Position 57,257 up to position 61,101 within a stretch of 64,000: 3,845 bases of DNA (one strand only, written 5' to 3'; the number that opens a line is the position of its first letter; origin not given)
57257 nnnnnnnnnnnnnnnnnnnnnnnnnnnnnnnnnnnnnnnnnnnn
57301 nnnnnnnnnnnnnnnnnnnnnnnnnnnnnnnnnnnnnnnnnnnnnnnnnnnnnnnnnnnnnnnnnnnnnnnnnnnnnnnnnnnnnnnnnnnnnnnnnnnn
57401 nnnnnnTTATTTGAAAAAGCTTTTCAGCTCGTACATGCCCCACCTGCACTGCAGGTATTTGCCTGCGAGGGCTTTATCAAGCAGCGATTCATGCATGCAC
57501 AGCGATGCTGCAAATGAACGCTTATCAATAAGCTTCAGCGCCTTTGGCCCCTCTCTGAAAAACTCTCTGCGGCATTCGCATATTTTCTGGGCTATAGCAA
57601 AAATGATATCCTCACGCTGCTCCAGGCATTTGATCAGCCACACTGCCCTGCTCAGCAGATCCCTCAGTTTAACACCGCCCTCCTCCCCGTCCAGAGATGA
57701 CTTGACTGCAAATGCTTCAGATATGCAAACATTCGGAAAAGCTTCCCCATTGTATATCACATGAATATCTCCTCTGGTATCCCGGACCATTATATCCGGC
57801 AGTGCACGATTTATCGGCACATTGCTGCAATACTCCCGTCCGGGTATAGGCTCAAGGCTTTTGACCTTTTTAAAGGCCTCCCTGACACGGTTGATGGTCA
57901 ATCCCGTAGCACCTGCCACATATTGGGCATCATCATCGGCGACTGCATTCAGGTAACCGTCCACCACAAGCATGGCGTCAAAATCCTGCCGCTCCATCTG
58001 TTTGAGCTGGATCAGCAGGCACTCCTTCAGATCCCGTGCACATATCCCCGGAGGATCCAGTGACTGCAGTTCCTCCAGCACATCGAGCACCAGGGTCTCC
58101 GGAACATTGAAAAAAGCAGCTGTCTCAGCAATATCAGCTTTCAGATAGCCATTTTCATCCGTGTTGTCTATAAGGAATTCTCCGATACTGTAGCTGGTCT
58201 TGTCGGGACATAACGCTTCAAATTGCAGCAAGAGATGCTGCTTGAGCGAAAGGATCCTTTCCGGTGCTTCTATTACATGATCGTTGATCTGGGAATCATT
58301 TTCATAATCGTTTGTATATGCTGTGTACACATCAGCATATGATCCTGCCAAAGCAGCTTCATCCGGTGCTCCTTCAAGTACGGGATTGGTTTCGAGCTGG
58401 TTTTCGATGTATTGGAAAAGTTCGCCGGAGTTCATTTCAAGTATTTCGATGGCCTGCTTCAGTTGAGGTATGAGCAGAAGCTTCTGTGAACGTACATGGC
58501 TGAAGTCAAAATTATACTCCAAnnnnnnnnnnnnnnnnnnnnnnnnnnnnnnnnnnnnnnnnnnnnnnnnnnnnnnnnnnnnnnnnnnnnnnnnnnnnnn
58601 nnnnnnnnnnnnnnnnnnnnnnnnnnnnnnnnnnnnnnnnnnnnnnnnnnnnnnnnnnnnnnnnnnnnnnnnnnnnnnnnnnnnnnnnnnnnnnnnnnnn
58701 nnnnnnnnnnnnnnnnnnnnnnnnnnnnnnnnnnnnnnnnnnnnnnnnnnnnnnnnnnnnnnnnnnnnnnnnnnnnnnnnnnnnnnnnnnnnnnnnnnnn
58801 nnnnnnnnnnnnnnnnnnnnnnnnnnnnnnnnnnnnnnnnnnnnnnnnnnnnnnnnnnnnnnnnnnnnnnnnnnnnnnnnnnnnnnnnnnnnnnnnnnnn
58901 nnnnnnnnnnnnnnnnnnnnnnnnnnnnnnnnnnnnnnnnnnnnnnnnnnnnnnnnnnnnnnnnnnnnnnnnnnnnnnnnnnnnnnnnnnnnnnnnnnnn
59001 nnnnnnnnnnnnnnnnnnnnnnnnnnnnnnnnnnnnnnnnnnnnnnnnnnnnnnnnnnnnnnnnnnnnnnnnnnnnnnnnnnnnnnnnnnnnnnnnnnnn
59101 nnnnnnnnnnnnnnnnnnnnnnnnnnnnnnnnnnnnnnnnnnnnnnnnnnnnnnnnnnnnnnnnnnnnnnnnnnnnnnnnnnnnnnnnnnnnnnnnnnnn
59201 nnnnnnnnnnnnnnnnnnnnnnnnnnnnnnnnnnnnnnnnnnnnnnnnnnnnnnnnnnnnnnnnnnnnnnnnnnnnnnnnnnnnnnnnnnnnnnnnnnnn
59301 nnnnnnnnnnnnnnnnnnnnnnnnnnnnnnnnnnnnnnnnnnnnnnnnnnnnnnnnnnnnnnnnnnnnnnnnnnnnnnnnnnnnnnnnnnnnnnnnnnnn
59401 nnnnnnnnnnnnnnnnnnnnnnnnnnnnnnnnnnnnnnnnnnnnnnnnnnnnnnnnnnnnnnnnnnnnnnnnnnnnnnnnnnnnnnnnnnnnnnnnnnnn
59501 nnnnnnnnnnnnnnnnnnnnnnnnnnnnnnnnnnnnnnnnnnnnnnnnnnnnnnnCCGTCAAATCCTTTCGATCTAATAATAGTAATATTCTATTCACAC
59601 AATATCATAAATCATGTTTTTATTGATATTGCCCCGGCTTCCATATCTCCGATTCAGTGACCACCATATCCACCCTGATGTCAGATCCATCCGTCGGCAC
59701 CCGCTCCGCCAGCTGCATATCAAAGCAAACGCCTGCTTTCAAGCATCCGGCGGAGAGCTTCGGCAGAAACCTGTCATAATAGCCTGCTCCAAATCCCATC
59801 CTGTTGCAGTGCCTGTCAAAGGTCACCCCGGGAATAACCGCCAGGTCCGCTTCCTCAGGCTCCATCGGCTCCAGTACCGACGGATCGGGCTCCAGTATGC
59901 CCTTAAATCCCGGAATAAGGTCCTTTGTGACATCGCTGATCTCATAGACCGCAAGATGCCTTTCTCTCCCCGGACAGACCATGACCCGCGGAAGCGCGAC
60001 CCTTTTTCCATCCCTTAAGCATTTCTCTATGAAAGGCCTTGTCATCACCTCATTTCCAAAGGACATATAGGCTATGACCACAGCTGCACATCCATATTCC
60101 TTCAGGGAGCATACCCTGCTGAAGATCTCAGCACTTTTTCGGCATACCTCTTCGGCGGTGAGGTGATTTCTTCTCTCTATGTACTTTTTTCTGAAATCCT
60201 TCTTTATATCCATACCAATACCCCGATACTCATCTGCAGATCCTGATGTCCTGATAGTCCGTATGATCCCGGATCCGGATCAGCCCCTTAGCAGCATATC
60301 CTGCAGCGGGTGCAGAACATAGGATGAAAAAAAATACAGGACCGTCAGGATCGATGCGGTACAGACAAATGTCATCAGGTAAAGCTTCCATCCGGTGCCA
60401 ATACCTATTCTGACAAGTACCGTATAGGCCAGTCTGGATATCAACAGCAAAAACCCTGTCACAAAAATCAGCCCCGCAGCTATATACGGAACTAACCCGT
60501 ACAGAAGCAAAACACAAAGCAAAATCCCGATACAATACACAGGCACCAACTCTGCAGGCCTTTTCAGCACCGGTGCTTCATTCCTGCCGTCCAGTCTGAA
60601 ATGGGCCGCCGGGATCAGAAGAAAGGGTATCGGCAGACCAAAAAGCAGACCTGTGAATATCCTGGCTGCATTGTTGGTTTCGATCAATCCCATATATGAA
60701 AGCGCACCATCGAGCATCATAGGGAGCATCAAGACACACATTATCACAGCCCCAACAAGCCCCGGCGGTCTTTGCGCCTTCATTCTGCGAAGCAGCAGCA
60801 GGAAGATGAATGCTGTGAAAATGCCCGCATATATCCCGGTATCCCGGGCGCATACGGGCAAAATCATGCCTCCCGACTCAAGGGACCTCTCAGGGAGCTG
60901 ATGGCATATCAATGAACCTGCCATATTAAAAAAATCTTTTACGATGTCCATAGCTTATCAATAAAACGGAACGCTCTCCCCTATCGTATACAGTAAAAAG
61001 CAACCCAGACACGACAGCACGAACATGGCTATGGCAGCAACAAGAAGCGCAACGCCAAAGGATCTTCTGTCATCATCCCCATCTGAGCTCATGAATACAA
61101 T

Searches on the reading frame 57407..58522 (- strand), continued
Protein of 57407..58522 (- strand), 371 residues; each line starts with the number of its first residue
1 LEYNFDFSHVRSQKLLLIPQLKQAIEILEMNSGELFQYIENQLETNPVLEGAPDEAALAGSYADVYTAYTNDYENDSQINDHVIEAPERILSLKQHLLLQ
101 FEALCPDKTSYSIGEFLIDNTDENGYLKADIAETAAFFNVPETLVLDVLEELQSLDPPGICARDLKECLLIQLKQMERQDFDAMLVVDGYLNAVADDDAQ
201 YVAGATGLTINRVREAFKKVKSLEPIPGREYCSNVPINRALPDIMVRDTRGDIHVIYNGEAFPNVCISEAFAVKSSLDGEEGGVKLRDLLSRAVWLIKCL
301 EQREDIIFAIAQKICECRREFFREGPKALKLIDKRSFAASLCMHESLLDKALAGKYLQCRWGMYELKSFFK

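Call 73: find_encoding_contigs(protein=P0389, flank=1500, max_places=10)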
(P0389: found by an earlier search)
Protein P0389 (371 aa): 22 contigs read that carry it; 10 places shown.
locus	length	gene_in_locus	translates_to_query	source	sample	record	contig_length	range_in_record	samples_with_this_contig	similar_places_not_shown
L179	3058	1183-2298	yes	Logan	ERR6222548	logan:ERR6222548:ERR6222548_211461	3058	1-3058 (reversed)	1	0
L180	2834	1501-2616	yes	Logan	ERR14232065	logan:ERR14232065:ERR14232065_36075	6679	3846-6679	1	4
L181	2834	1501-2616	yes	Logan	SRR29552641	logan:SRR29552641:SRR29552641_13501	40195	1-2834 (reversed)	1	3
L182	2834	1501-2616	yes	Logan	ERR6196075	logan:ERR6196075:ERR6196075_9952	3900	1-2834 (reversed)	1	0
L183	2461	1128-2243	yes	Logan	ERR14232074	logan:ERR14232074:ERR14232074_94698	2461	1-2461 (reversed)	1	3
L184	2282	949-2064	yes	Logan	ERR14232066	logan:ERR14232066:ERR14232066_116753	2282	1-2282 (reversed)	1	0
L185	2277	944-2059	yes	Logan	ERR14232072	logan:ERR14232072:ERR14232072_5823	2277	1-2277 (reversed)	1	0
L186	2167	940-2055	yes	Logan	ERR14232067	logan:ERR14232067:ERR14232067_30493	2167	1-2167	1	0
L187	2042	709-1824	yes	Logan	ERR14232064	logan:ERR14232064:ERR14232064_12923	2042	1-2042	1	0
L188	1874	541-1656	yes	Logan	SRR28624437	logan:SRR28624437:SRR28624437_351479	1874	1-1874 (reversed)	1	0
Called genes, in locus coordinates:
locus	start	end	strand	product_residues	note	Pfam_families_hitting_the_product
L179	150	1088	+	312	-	PF02517:Rce1-like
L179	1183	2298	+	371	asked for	PF00309:Sigma54_AID, PF04963:Sigma54_CBD, PF04552:Sigma54_DBD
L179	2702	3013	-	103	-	-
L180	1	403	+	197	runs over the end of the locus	PF01812:5-FTHF_cyc-lig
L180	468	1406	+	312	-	PF02517:Rce1-like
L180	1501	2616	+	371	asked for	PF00309:Sigma54_AID, PF04963:Sigma54_CBD, PF04552:Sigma54_DBD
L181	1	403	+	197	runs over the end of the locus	PF01812:5-FTHF_cyc-lig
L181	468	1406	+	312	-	PF02517:Rce1-like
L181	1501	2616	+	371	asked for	PF00309:Sigma54_AID, PF04963:Sigma54_CBD, PF04552:Sigma54_DBD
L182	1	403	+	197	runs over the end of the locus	PF01812:5-FTHF_cyc-lig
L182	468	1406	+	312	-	PF02517:Rce1-like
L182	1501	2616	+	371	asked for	PF00309:Sigma54_AID, PF04963:Sigma54_CBD, PF04552:Sigma54_DBD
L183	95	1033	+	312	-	PF02517:Rce1-like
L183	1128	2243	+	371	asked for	PF00309:Sigma54_AID, PF04963:Sigma54_CBD, PF04552:Sigma54_DBD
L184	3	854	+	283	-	?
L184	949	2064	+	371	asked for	PF00309:Sigma54_AID, PF04963:Sigma54_CBD, PF04552:Sigma54_DBD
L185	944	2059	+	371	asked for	PF00309:Sigma54_AID, PF04963:Sigma54_CBD, PF04552:Sigma54_DBD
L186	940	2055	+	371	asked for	PF00309:Sigma54_AID, PF04963:Sigma54_CBD, PF04552:Sigma54_DBD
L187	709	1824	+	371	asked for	PF00309:Sigma54_AID, PF04963:Sigma54_CBD, PF04552:Sigma54_DBD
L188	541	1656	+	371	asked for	PF00309:Sigma54_AID, PF04963:Sigma54_CBD, PF04552:Sigma54_DBD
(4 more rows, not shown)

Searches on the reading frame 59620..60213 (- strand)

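Call 51: search_protein_families(library=pfam, proteins=[window:59620-60213:-], max_evalue=0.001)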
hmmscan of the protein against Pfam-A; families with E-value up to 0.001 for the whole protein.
window:59620-60213:- (197 aa): 1 family
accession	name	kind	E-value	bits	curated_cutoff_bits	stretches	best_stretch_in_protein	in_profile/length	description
PF01812.26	5-FTHF_cyc-lig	-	5.5e-38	131.2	27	1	4-187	1-186/186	5-formyltetrahydrofolate cyclo-ligase family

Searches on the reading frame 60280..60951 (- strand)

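Call 51: search_protein_families(library=pfam, proteins=[window:60280-60951:-], max_evalue=0.001)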
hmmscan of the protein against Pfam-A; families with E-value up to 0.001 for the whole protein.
window:60280-60951:- (223 aa): 1 family
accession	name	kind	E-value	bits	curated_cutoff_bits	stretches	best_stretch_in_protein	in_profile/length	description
PF09858.14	DUF2085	-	1.1e-24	87.1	25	1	16-108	1-87/90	Predicted membrane protein (DUF2085)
